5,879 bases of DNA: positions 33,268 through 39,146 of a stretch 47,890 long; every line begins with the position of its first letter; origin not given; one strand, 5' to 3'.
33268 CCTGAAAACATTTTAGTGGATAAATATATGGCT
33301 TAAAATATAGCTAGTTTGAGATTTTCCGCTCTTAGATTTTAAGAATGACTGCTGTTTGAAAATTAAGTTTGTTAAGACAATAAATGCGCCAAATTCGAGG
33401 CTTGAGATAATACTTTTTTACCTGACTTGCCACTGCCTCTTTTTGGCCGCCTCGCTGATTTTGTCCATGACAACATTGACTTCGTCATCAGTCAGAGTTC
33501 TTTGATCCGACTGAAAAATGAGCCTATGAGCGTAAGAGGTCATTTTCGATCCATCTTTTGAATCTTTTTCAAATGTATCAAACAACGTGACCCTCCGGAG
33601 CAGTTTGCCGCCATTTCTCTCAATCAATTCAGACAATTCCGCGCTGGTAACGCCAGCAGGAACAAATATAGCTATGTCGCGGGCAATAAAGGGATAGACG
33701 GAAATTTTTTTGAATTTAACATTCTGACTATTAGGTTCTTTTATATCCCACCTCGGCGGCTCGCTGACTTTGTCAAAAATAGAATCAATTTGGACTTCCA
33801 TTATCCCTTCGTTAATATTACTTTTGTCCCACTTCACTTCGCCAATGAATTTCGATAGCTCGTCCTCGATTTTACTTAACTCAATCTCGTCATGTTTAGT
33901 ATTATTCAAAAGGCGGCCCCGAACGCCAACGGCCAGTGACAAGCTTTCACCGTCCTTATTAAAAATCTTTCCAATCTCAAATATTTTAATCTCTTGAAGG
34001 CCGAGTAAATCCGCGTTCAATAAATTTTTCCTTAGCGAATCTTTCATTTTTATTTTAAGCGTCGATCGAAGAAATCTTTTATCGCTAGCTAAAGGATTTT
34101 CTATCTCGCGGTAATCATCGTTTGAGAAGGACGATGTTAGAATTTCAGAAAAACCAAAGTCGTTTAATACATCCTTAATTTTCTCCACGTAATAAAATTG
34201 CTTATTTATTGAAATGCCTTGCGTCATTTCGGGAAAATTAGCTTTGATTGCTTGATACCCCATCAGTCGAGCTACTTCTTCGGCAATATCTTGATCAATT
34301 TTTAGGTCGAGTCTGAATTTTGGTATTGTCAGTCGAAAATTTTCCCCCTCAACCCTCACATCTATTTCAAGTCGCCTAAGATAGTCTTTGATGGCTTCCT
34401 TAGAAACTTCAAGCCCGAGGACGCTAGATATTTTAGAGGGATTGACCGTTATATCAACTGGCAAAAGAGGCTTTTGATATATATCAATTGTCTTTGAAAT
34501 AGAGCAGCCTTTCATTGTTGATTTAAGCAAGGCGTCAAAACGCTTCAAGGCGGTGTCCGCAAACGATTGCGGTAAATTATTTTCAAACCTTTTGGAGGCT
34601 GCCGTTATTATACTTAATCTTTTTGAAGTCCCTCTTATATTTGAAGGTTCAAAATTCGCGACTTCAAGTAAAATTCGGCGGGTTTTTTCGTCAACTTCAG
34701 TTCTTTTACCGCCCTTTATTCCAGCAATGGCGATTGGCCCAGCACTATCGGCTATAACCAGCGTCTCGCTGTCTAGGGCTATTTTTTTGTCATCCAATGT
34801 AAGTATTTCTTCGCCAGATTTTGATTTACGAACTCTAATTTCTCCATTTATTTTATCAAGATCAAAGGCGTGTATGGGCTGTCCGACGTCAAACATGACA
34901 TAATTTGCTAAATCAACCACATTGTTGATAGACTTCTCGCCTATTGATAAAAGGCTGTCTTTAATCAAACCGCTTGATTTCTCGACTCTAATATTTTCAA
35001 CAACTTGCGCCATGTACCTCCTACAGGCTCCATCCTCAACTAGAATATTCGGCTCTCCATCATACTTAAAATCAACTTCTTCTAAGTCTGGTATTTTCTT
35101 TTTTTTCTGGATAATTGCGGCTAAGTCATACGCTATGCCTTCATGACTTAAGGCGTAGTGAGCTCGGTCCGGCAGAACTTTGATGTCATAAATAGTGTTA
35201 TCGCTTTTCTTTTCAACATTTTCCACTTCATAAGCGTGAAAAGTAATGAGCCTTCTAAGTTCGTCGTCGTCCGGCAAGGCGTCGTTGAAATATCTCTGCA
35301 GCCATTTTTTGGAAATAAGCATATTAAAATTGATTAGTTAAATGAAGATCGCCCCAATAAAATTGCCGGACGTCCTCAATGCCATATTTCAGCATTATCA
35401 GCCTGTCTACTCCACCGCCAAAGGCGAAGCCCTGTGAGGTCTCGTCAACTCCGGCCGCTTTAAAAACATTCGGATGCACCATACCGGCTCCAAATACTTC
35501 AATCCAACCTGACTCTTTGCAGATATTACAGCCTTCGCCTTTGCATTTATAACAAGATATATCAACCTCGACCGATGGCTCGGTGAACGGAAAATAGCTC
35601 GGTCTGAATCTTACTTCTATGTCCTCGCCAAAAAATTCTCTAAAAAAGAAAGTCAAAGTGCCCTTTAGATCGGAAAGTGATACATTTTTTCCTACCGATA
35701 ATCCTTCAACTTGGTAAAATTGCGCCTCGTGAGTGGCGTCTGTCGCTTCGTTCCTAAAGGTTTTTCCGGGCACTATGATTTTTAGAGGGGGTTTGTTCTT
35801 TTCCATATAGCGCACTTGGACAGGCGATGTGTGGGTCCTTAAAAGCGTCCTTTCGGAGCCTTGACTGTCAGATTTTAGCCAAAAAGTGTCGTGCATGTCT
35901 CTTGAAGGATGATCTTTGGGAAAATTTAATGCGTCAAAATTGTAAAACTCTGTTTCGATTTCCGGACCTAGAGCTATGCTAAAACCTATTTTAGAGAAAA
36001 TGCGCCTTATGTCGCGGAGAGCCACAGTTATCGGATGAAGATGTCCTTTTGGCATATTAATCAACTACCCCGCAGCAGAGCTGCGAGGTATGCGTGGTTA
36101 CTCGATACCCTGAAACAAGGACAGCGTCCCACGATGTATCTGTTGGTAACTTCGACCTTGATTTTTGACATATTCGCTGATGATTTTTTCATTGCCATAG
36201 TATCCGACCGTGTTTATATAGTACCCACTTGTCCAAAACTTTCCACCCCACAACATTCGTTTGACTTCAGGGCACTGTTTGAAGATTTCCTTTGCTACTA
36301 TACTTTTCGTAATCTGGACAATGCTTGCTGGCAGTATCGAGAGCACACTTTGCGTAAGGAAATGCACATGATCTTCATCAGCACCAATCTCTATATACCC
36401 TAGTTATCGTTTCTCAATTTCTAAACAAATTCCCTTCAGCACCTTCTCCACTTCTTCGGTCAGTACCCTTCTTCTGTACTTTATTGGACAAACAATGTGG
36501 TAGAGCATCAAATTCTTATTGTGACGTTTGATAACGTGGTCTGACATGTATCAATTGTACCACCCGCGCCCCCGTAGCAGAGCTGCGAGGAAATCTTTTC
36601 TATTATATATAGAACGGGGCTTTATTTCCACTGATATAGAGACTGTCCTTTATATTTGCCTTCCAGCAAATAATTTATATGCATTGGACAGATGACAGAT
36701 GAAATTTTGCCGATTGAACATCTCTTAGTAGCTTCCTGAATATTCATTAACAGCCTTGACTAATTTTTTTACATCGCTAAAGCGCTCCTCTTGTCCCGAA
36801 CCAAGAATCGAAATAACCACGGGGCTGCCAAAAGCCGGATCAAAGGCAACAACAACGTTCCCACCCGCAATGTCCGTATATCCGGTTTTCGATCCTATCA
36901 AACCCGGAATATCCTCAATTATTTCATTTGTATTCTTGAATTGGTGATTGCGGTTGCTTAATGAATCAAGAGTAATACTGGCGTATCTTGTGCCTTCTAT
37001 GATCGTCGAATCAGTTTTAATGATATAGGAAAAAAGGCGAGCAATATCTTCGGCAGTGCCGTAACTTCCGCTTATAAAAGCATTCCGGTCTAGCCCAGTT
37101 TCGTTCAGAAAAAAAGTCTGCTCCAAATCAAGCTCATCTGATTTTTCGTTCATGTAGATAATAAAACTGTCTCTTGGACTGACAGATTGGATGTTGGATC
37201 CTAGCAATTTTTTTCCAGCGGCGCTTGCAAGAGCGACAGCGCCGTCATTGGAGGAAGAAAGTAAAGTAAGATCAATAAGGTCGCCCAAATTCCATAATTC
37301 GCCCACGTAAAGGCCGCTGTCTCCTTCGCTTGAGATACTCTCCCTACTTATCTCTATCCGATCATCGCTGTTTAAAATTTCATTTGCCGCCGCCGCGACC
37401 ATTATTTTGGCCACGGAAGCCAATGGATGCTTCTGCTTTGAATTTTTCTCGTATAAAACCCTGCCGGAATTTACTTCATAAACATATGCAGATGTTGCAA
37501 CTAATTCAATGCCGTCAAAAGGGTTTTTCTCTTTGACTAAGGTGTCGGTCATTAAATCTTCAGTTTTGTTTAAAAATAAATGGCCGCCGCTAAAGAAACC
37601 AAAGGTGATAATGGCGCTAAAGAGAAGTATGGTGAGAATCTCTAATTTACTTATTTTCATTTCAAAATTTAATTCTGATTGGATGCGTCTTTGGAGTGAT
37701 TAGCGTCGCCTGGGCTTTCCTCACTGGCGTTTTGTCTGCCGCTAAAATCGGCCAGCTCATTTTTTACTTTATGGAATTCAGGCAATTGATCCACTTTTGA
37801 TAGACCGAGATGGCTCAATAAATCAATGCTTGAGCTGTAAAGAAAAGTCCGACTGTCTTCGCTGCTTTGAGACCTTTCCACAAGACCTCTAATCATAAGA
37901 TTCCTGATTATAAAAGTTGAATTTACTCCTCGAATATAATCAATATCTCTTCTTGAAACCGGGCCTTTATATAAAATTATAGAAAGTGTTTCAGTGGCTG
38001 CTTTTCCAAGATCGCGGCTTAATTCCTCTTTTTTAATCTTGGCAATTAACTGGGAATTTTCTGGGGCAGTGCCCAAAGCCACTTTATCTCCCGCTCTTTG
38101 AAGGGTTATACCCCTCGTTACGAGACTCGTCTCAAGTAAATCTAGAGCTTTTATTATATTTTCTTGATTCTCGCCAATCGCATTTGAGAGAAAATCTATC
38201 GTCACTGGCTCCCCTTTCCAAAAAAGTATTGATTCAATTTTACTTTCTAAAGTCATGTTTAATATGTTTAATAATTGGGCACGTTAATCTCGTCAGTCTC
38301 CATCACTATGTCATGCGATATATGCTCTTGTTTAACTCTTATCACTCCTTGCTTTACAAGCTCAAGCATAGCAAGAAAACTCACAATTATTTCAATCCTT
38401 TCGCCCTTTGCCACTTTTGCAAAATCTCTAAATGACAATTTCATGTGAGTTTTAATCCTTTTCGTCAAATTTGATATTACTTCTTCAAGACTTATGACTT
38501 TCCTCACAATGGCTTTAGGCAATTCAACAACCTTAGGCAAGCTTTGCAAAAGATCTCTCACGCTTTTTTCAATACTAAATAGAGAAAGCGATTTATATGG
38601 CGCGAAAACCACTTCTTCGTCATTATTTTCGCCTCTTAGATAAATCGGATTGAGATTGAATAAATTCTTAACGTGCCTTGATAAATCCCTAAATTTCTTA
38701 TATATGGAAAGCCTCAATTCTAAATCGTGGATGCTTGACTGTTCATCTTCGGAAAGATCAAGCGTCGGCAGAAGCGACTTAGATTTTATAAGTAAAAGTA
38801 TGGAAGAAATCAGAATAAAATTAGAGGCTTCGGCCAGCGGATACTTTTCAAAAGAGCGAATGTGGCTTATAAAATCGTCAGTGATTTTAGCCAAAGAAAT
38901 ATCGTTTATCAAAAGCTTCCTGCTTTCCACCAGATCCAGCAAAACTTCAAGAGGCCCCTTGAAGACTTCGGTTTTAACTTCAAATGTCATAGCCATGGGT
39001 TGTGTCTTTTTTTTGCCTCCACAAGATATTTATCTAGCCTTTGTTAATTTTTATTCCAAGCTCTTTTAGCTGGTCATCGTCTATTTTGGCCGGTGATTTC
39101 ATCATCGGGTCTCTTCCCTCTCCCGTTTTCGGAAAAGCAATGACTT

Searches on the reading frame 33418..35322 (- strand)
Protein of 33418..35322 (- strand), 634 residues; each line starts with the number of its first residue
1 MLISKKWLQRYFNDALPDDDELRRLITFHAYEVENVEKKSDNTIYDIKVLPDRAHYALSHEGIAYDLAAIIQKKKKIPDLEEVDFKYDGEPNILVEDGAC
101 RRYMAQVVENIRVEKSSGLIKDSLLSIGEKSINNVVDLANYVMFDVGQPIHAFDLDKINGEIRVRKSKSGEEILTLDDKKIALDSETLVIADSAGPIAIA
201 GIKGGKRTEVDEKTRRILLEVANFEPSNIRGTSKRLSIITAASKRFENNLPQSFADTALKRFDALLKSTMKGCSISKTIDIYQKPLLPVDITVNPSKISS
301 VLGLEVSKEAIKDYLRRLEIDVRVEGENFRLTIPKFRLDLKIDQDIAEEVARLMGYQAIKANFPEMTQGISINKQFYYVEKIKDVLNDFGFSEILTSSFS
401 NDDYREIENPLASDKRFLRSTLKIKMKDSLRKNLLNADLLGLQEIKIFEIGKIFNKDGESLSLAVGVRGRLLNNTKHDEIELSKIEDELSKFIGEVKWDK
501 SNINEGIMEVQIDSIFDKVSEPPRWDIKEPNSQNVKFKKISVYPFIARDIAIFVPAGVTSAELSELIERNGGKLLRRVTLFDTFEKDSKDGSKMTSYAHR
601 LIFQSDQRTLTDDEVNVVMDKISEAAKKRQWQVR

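Call 48: search_protein_families(library=pfam, proteins=[window:33418-35322:-], max_evalue=0.001)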
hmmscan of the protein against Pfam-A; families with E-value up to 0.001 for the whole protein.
window:33418-35322:- (634 aa): 4 families
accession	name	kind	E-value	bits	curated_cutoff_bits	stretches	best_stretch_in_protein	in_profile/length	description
PF03483.22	B3_4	-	4.6e-58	196.1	29.3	1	99-268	1-171/174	B3/4 domain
PF03147.19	FDX-ACB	-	5.8e-21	75.2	31.1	1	541-629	1-88/94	Ferredoxin-fold anticodon binding domain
PF03484.21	B5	-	6.5e-20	71.5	28.6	1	291-356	1-67/67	tRNA synthetase B5 domain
PF17759.6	tRNA_synthFbeta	-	8.7e-10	38.9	22.4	1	359-474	1-132/214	Phenylalanyl tRNA synthetase beta chain CLM domain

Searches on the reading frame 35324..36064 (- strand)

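Call 48: search_protein_families(library=pfam, proteins=[window:35324-36064:-], max_evalue=0.001)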
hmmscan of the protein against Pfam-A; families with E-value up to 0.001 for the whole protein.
window:35324-36064:- (246 aa): 1 family
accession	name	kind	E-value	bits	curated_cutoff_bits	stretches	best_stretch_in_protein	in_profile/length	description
PF01409.25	tRNA-synt_2d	-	7.2e-101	337.2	19.8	1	4-246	11-246/246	tRNA synthetases class II core domain (F)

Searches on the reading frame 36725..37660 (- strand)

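Call 48: search_protein_families(library=pfam, proteins=[window:36725-37660:-], max_evalue=0.001)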
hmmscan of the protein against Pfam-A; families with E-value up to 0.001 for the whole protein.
window:36725-37660:- (311 aa): 2 families
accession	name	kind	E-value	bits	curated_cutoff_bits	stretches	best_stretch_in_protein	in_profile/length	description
PF00768.25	Peptidase_S11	-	1.7e-33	116.5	27.6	1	52-271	9-221/239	D-alanyl-D-alanine carboxypeptidase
PF13354.11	Beta-lactamase2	-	4.5e-06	26.6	22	1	58-286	2-213/214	Beta-lactamase enzyme family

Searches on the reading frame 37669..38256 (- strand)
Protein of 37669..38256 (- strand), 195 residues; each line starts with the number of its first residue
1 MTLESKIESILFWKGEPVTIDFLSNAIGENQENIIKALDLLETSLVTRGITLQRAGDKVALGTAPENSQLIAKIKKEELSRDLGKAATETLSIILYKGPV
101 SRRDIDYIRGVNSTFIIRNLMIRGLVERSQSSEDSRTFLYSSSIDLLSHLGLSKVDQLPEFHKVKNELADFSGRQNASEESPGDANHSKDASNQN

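Call 49: search_protein_families(library=pfam, proteins=[window:37669-38256:-], max_evalue=0.001)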
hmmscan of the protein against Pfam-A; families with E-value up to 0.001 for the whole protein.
window:37669-38256:- (195 aa): 1 family
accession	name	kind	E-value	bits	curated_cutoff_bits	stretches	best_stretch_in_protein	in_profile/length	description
PF04079.22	SMC_ScpB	-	3.2e-36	124.8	27.4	1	6-160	2-159/160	Segregation and condensation complex subunit ScpB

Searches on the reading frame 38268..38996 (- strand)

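Call 49: search_protein_families(library=pfam, proteins=[window:38268-38996:-], max_evalue=0.001)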
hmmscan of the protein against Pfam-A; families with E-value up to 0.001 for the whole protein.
window:38268-38996:- (242 aa): 1 family
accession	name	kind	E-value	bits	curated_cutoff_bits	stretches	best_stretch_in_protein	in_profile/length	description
PF02616.19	SMC_ScpA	-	7.8e-19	69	24.6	1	23-230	2-227/232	Segregation and condensation protein ScpA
